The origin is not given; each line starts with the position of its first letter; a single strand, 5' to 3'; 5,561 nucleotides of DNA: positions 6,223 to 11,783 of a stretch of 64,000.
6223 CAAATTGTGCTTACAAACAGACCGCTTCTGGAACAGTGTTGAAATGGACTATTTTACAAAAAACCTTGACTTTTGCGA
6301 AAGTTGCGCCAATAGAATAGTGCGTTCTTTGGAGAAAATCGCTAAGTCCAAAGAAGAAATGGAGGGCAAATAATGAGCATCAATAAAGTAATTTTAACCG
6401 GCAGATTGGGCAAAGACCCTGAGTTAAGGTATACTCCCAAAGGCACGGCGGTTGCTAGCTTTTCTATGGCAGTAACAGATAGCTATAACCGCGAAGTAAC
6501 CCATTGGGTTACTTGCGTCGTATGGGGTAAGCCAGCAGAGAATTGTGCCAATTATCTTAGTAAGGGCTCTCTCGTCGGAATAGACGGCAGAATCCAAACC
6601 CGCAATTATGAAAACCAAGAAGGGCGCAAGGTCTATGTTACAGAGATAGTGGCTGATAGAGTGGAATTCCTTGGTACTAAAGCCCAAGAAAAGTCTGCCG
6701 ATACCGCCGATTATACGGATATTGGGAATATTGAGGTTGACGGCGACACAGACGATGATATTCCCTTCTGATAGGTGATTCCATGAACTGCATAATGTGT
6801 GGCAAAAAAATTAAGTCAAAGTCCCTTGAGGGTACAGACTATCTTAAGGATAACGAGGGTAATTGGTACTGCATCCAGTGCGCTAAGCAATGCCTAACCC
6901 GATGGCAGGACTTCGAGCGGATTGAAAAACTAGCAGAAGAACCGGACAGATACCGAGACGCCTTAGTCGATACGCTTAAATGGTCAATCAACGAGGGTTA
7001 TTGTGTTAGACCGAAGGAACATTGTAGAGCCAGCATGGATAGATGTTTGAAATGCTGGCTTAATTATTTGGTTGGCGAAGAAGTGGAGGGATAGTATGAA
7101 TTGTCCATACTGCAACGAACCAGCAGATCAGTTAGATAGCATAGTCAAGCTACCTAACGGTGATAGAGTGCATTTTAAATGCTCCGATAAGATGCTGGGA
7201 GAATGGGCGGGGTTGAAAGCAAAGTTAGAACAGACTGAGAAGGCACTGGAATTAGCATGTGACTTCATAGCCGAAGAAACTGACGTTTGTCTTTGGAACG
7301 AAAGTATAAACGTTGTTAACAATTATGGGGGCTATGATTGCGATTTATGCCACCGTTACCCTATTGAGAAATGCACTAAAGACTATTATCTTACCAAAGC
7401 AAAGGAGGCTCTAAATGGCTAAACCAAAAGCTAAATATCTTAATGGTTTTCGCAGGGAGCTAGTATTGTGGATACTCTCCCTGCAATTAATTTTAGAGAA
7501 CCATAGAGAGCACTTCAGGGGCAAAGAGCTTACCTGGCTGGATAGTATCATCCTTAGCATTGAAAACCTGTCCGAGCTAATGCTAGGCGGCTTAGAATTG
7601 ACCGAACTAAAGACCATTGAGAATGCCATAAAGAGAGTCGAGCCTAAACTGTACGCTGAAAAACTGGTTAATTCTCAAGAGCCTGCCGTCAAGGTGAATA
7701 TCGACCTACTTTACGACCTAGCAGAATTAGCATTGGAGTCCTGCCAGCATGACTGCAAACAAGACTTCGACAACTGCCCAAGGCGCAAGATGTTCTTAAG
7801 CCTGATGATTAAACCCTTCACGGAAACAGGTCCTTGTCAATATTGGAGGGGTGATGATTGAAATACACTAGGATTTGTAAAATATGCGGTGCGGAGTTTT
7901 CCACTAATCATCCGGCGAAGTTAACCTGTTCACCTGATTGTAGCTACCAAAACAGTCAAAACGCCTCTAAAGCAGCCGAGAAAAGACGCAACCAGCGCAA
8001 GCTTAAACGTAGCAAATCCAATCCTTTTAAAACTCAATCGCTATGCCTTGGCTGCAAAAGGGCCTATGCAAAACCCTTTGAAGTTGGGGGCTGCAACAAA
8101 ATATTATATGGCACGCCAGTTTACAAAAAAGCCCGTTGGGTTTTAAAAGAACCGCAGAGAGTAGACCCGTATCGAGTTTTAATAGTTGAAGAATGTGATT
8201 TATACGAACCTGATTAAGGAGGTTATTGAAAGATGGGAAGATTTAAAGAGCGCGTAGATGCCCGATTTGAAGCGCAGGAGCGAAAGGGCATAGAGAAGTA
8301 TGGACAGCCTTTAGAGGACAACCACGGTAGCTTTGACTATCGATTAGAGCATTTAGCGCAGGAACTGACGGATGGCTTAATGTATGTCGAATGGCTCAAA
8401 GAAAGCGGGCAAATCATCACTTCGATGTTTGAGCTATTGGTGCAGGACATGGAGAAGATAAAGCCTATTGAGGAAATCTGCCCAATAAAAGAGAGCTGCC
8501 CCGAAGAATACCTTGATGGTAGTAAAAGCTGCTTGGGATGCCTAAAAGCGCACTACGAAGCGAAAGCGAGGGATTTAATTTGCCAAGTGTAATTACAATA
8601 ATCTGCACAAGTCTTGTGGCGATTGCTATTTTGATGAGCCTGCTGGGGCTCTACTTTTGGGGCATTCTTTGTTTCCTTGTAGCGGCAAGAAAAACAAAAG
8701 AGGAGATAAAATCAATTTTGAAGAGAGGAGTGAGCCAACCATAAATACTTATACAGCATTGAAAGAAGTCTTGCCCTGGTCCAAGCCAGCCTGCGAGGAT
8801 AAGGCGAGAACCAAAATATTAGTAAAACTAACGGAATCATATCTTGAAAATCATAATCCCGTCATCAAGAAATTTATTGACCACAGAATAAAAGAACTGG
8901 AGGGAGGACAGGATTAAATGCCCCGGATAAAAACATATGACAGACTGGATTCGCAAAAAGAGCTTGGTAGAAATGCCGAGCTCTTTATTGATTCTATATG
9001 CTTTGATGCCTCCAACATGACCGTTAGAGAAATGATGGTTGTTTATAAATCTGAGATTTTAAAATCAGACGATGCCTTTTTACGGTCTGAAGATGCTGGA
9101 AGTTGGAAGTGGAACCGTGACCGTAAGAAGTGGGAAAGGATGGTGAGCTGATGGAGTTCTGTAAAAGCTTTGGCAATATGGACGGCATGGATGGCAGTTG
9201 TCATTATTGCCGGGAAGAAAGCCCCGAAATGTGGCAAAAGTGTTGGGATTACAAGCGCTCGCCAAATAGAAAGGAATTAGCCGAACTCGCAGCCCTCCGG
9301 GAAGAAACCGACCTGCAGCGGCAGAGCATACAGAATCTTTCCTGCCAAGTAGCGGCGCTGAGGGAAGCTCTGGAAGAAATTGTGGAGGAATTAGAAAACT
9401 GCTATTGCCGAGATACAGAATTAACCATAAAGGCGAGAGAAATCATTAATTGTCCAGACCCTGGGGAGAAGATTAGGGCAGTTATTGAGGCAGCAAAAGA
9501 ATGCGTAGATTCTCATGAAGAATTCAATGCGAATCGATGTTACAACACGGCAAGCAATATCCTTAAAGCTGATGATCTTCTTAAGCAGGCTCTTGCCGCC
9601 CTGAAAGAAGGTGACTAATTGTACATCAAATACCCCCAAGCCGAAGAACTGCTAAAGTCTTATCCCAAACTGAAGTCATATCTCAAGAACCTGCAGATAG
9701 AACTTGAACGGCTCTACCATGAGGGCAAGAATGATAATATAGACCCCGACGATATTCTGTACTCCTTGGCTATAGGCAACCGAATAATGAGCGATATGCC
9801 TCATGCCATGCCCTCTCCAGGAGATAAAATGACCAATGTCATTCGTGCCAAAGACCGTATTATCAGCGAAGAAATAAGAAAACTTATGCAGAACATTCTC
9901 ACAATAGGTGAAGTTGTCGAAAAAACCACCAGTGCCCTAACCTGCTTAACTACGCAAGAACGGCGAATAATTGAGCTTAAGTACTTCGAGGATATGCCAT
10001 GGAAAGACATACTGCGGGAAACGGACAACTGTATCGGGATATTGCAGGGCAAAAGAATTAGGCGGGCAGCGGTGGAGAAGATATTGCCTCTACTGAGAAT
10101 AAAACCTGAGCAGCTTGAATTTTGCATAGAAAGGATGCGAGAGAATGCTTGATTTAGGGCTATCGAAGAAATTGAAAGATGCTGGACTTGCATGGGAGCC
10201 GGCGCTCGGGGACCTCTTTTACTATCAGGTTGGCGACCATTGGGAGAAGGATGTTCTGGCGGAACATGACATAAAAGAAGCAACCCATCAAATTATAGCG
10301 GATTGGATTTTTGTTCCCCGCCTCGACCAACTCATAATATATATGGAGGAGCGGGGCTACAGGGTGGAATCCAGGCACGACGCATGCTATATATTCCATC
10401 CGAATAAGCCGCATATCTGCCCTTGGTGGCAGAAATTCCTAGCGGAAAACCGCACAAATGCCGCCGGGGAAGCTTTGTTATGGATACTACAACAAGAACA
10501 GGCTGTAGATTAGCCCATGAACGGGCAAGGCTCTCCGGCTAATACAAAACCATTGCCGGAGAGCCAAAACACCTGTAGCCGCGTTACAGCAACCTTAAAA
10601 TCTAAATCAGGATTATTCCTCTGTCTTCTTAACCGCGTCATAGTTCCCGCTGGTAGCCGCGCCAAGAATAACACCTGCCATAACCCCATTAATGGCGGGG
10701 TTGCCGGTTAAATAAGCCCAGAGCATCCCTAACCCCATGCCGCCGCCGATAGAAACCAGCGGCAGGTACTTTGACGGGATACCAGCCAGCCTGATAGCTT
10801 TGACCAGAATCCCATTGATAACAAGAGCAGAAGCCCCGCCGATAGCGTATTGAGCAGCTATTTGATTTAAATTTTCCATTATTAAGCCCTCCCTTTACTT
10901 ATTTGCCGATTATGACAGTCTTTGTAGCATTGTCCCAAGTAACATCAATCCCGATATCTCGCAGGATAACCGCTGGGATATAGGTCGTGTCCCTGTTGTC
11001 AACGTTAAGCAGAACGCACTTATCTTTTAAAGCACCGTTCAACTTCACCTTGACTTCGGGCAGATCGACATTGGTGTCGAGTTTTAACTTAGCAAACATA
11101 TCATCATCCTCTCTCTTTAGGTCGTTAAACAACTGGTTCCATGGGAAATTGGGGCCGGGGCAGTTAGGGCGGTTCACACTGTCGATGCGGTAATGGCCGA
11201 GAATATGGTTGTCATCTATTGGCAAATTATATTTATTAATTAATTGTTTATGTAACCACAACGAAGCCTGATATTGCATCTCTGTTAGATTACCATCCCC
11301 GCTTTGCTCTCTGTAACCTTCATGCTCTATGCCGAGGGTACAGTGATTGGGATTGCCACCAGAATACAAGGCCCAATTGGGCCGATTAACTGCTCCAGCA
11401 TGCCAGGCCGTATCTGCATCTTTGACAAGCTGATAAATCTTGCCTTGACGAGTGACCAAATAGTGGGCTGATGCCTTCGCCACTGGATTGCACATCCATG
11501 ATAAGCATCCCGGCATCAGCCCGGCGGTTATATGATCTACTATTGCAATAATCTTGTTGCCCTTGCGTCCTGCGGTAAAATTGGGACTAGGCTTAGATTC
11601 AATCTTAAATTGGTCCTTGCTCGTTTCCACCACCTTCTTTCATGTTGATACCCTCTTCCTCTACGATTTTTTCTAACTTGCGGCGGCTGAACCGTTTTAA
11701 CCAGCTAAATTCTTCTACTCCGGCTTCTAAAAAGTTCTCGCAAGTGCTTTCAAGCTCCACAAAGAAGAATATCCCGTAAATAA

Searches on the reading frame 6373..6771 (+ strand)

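Call 48: search_protein_families(library=pfam, proteins=[window:6373-6771:+], max_evalue=0.001)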
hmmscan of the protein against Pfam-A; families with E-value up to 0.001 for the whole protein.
window:6373-6771:+ (132 aa): 3 families
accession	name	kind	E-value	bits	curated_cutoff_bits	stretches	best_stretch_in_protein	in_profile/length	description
PF00436.31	SSB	-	1.4e-36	125.1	26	1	3-100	1-104/104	Single-strand binding protein family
PF01336.31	tRNA_anti-codon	-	4.2e-05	23.9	27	1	46-92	29-72/75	OB-fold nucleic acid binding domain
PF22657.2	SSB_1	-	0.00014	22.4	27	1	4-80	1-81/91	Another single-strand binding protein family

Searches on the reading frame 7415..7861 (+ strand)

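Call 48: search_protein_families(library=pfam, proteins=[window:7415-7861:+], max_evalue=0.001)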
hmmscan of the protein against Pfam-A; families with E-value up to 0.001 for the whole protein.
window:7415-7861:+ (148 aa): 1 family
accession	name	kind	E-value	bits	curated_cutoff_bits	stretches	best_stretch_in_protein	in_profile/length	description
PF18892.5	DUF5651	-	4.2e-08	33.4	27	1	96-143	3-51/53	Family of unknown function (DUF5651)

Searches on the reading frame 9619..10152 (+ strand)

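Call 48: search_protein_families(library=pfam, proteins=[window:9619-10152:+], max_evalue=0.001)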
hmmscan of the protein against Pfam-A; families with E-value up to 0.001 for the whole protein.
window:9619-10152:+ (177 aa): 1 family
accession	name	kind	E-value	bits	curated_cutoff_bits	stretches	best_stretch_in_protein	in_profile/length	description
PF08281.18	Sigma70_r4_2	-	0.00028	20.9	25.7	1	105-131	6-32/54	Sigma-70, region 4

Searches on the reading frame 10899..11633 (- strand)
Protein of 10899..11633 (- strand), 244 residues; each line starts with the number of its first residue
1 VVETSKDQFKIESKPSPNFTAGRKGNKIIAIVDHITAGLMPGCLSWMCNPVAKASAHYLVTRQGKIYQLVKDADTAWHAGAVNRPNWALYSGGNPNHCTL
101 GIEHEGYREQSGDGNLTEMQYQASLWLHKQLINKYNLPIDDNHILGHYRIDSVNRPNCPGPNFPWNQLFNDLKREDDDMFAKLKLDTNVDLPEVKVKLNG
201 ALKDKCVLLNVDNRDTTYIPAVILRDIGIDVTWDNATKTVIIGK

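Call 49: search_protein_families(library=pfam, proteins=[window:10899-11633:-], max_evalue=0.001)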
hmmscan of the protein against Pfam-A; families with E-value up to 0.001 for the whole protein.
window:10899-11633:- (244 aa): 1 family
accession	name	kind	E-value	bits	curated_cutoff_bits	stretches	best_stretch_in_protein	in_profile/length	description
PF01510.30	Amidase_2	-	2.8e-27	96.1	26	1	25-161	2-131/131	N-acetylmuramoyl-L-alanine amidase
